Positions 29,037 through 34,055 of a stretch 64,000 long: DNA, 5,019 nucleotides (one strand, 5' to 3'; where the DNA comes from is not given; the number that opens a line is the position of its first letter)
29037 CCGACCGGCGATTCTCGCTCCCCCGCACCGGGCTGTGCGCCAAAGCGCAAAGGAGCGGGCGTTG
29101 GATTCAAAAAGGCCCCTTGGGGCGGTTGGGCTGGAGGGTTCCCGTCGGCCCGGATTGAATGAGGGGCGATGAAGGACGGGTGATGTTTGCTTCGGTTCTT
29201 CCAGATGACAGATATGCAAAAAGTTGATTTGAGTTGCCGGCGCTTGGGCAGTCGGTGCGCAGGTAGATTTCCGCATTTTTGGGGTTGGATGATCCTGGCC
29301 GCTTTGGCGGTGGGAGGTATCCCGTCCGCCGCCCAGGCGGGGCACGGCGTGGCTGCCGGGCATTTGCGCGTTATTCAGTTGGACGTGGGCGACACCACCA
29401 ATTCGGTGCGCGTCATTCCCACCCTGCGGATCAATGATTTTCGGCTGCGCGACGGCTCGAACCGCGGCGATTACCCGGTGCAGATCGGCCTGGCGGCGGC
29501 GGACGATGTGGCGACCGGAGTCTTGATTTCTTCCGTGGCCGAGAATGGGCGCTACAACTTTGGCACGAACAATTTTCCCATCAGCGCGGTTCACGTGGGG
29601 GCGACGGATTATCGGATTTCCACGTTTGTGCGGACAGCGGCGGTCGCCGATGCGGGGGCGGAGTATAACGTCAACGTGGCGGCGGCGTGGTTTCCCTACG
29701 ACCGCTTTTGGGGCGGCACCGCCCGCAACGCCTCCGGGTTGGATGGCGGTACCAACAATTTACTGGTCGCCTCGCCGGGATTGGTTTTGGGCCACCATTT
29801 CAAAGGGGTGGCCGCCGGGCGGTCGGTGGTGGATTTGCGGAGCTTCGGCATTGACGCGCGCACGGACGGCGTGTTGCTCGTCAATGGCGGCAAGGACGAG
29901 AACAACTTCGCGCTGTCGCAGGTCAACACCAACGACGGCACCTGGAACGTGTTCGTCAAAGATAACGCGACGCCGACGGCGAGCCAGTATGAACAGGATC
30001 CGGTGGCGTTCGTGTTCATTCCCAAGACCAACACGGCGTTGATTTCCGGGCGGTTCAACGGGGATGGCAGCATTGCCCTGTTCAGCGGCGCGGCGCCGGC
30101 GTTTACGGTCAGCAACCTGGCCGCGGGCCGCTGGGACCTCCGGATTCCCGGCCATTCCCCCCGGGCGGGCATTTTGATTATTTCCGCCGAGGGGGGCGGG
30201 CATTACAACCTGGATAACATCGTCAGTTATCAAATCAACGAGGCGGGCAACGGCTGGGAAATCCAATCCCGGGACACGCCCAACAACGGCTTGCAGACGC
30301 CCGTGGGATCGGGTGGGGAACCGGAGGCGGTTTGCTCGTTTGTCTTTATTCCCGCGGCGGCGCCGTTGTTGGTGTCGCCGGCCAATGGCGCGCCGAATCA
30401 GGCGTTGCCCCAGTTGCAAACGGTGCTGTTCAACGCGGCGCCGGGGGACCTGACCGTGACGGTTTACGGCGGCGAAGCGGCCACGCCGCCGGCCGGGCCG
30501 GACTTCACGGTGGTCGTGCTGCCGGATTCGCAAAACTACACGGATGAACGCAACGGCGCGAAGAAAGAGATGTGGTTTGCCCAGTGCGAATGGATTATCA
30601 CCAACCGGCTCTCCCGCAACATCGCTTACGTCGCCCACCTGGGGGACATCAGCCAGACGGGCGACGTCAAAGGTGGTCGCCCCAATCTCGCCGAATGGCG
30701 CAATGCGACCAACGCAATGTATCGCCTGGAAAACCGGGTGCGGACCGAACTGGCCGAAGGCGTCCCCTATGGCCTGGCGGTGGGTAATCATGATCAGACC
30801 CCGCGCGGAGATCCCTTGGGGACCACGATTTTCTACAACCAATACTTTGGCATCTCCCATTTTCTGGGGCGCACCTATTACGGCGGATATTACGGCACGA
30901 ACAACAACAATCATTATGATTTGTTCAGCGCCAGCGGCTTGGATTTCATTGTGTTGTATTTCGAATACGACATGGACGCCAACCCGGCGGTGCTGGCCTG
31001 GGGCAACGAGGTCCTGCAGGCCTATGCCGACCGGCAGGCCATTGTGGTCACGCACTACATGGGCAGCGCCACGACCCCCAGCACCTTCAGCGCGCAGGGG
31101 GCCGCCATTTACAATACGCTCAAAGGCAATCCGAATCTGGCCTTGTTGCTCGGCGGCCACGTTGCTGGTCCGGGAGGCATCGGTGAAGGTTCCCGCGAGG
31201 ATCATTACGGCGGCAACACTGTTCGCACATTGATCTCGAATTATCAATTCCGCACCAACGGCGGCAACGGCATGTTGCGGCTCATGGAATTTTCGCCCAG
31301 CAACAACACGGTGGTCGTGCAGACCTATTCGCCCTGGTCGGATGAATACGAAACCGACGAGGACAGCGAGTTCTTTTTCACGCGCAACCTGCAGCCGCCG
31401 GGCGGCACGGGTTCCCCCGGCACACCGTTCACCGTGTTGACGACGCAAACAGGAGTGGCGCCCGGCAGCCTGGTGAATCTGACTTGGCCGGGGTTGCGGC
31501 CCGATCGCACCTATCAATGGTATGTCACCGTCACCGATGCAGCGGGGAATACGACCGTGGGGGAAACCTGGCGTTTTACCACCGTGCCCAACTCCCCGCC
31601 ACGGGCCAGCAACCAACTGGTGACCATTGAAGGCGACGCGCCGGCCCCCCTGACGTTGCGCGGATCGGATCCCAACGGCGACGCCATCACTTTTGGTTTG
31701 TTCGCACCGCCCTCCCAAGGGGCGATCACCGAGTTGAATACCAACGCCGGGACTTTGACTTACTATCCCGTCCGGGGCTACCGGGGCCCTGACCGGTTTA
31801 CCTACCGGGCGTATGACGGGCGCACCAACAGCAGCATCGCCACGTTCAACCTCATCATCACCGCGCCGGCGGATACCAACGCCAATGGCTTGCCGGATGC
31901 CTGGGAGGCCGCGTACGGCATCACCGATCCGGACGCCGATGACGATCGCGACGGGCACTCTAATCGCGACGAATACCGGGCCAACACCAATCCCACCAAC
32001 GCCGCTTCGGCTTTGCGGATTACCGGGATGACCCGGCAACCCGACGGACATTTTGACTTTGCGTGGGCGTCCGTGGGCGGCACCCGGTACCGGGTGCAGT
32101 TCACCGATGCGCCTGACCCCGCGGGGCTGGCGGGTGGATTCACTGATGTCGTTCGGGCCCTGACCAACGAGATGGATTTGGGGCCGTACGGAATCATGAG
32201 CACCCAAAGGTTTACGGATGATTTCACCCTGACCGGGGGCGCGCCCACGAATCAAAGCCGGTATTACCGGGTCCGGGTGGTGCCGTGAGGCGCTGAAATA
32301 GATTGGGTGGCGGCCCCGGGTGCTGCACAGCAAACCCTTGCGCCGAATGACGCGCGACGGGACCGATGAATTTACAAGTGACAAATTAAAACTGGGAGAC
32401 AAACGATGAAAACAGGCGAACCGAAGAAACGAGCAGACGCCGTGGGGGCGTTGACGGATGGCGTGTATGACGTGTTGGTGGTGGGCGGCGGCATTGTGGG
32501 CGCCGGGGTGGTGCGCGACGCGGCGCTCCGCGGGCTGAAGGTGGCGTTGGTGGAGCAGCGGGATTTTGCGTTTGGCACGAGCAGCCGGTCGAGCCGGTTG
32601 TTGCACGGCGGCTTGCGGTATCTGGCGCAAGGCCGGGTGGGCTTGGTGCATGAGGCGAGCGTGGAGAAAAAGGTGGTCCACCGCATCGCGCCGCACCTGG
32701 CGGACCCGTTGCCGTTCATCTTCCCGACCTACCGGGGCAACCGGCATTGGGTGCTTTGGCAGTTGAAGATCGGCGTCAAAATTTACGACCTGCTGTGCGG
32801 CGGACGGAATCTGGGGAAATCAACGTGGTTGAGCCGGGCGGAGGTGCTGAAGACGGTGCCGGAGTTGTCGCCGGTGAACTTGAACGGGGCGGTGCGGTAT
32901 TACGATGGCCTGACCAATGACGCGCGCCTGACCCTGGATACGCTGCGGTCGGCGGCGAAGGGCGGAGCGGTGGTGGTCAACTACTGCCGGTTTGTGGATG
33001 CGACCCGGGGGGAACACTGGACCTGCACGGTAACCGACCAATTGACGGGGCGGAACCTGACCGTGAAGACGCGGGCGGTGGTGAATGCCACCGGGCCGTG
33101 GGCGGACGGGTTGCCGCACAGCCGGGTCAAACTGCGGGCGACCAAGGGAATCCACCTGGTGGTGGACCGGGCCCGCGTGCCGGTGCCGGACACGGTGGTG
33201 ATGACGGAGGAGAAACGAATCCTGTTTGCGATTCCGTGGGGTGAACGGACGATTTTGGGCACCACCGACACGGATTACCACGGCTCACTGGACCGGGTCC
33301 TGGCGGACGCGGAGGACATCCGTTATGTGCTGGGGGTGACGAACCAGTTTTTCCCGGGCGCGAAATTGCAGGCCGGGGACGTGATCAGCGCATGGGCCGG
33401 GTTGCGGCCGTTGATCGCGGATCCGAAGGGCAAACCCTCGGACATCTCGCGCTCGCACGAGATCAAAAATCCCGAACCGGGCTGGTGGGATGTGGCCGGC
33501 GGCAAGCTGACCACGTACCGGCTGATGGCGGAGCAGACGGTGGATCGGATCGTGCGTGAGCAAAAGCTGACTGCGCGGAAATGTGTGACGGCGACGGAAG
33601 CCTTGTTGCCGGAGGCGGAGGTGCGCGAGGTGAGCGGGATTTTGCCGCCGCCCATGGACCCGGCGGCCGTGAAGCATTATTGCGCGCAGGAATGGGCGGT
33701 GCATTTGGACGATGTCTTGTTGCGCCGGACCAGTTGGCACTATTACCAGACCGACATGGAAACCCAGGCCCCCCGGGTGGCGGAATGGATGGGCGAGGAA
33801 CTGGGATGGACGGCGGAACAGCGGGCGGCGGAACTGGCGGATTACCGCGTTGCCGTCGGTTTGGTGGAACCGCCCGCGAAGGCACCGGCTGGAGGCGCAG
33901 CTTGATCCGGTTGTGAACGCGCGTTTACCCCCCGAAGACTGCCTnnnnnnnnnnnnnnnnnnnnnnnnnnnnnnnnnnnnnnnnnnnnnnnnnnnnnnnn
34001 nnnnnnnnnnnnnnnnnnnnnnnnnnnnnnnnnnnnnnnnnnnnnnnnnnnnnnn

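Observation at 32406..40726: Glycerol-phosphate locus encoding both a G3P dehydrogenase and a G1P-dehydrogenase-like enzyme, with two GlpT paralogs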

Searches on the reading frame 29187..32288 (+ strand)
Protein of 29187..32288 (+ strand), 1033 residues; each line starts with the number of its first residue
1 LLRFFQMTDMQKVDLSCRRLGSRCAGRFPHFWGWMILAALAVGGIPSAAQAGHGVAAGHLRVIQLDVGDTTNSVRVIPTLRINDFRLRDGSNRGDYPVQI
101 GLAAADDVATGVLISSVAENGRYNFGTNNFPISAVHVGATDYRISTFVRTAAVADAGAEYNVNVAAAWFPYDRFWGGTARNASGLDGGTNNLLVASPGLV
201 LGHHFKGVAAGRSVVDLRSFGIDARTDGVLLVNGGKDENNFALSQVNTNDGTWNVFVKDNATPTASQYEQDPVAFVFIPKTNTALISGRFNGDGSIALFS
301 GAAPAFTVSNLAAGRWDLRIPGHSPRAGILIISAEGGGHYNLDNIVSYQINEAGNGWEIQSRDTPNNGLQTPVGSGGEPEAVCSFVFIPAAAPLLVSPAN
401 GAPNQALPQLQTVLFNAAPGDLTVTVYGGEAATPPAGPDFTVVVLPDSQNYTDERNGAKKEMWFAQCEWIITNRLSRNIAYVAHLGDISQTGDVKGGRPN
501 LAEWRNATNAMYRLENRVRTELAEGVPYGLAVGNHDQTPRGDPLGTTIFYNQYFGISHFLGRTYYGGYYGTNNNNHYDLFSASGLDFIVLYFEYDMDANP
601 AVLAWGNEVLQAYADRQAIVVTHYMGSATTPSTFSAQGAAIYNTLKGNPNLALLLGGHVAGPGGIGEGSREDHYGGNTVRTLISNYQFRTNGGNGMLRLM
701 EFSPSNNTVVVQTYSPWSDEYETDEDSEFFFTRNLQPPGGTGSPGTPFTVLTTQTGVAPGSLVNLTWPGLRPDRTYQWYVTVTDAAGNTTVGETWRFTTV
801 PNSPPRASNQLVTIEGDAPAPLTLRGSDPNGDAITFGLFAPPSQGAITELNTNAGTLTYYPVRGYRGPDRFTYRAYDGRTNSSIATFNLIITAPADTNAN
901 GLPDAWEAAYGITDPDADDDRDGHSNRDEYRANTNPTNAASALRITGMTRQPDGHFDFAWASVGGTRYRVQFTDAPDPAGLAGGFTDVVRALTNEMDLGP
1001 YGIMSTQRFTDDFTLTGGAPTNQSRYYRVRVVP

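Call 46: search_protein_families(library=pfam, proteins=[window:29187-32288:+], max_evalue=0.001)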
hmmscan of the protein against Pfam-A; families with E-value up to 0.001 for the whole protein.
window:29187-32288:+ (1033 aa): 2 families
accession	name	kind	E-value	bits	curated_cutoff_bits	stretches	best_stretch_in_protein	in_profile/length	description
PF17963.7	Big_9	-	2e-11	45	23.6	1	802-889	1-88/89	Bacterial Ig domain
PF17892.7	Cadherin_5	-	8.1e-07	29.2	26.5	1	802-891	2-97/98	Cadherin-like domain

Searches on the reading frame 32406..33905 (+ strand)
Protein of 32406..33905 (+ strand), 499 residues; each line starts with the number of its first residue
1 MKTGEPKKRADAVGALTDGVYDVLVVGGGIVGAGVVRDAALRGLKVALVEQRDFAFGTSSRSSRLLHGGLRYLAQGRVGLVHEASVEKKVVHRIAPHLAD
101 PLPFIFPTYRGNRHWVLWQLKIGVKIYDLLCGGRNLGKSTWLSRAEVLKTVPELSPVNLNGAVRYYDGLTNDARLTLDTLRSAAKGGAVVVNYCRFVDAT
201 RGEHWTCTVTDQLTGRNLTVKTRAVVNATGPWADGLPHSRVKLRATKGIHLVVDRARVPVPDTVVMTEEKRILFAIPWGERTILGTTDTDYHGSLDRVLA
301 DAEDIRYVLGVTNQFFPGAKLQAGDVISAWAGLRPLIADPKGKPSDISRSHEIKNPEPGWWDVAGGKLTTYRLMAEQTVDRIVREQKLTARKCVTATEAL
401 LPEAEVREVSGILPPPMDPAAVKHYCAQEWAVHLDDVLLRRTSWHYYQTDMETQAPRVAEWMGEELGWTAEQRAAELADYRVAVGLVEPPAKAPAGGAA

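Call 3: search_protein_families(library=pfam, proteins=[window:32406-33905:+], max_evalue=0.01)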
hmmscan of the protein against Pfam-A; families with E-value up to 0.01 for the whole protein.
window:32406-33905:+ (499 aa): 4 families
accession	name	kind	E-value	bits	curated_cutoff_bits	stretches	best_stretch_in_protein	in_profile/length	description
PF01266.30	DAO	-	4.8e-52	178.1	27.9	1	22-344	1-318/353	FAD dependent oxidoreductase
PF16901.10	DAO_C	-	1.3e-10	41.7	31.4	1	419-473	71-126/126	C-terminal domain of alpha-glycerophosphate oxidase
PF12831.13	FAD_oxidored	-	0.0011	18.8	27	1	22-66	1-45/416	FAD dependent oxidoreductase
PF13450.12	NAD_binding_8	-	0.0028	18.3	21.9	1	25-67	1-41/68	NAD(P)-binding Rossmann-like domain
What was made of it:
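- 32406..33905 (+): FAD-dependent glycerol-3-phosphate dehydrogenase/oxidase homologue (GlpD-like), first gene of the cluster. Pfam DAO 178 bits plus DAO_C (call 3).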

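Call 4: search_protein_families(library=ncbifam, proteins=[window:32406-33905:+], max_evalue=0.01)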
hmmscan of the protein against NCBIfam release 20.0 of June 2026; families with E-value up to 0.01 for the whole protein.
window:32406-33905:+ (499 aa): 22 families
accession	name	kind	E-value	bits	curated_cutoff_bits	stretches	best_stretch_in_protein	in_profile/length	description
NF033461.1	glycerol3P_ox_1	equivalog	5.5e-96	322.2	840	2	7-340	5-352/607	type 1 glycerol-3-phosphate oxidase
NF008899.0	PRK12266.1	equivalog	2.8e-95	319.7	360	1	19-407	5-398/508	glycerol-3-phosphate dehydrogenase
NF009906.0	PRK13369.1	equivalog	5.4e-87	292.4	352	1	19-402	5-392/502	glycerol-3-phosphate dehydrogenase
TIGR03377.1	glycerol3P_GlpA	equivalog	2.3e-54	184.8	552.8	1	22-409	1-384/530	anaerobic glycerol-3-phosphate dehydrogenase subunit GlpA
NF008313.0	PRK11101.1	equivalog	1.9e-39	135.7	425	1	22-405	10-391/548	anaerobic glycerol-3-phosphate dehydrogenase subunit A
TIGR02352.1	thiamin_ThiO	equivalog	5.1e-12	45.5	250.8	2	138-339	116-308/351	glycine oxidase ThiO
NF033460.1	glycerol3P_ox_II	equivalog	1.1e-08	34.6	460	1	21-70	2-52/361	type 2 glycerol-3-phosphate oxidase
TIGR03364.1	HpnW_proposed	hypoth_equivalog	5.6e-07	29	285.1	1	21-61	1-41/365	TIGR03364 family FAD-dependent oxidoreductase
TIGR02032.1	GG-red-SF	subfamily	0.00012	21.9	158.8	1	21-54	1-34/297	geranylgeranyl reductase family protein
TIGR03197.1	MnmC_Cterm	equivalog_domain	0.00024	20.3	174.2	1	22-67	1-47/400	FAD-dependent 5-carboxymethylaminomethyl-2-thiouridine(34) oxidoreductase MnmC1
NF009477.0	PRK12843.1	equivalog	0.00038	19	758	1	17-63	13-59/578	FAD-dependent oxidoreductase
NF002480.1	PRK01747.1-1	equivalog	0.00046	18.7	540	1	20-69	248-298/645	bifunctional tRNA (5-methylaminomethyl-2-thiouridine)(34)-methyltransferase MnmC2/FAD-dependent 5-carboxymethylaminomethyl-2-thiouridine(34)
NF006448.0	PRK08773.1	equivalog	0.00078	18.2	614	1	21-55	7-41/393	UbiH/UbiF family hydroxylase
NF005612.0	PRK07364.1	equivalog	0.00083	18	487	1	17-53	15-51/415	FAD-dependent hydroxylase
NF041160.1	DGGPL_Thplmales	equivalog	0.0019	17.2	780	1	21-53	4-36/396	digeranylgeranylglycerophospholipid reductase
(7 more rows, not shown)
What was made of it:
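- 32406..33905 (+): NCBIfam G3P dehydrogenase PRK12266 scores 319.7, below its cut-off of 360 (call 4).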

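Call 76: search_solved_structures(query=window:32406-33902:+, max_evalue=1e-10, show_alignments=0)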
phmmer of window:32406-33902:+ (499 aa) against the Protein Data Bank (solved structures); distinct sequences matched with E-value up to 1e-10: 5.
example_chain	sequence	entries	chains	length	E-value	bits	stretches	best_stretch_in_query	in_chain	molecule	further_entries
3da1_A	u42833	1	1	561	1.2e-85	290.8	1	6-397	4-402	Glycerol-3-phosphate dehydrogenase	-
2rgh_A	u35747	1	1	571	2.7e-79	269.9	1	7-385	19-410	Alpha-Glycerophosphate Oxidase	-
2rgo_A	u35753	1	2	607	2.6e-73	250.2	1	7-342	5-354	Alpha-Glycerophosphate Oxidase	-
2qcu_A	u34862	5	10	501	5.1e-62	212.9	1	22-383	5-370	Aerobic glycerol-3-phosphate dehydrogenase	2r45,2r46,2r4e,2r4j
4ysh_A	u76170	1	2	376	3.5e-11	45.2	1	21-339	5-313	Glycine oxidase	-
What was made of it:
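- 32406..33905 (+): Best PDB hits are G3P dehydrogenase 3da1 (291 bits), GlpO 2rgh and E. coli GlpD 2qcu (call 76).
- On GlpD (aerobic G3P dehydrogenase): The best PDB hits are all G3P dehydrogenases or oxidases (call 76).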
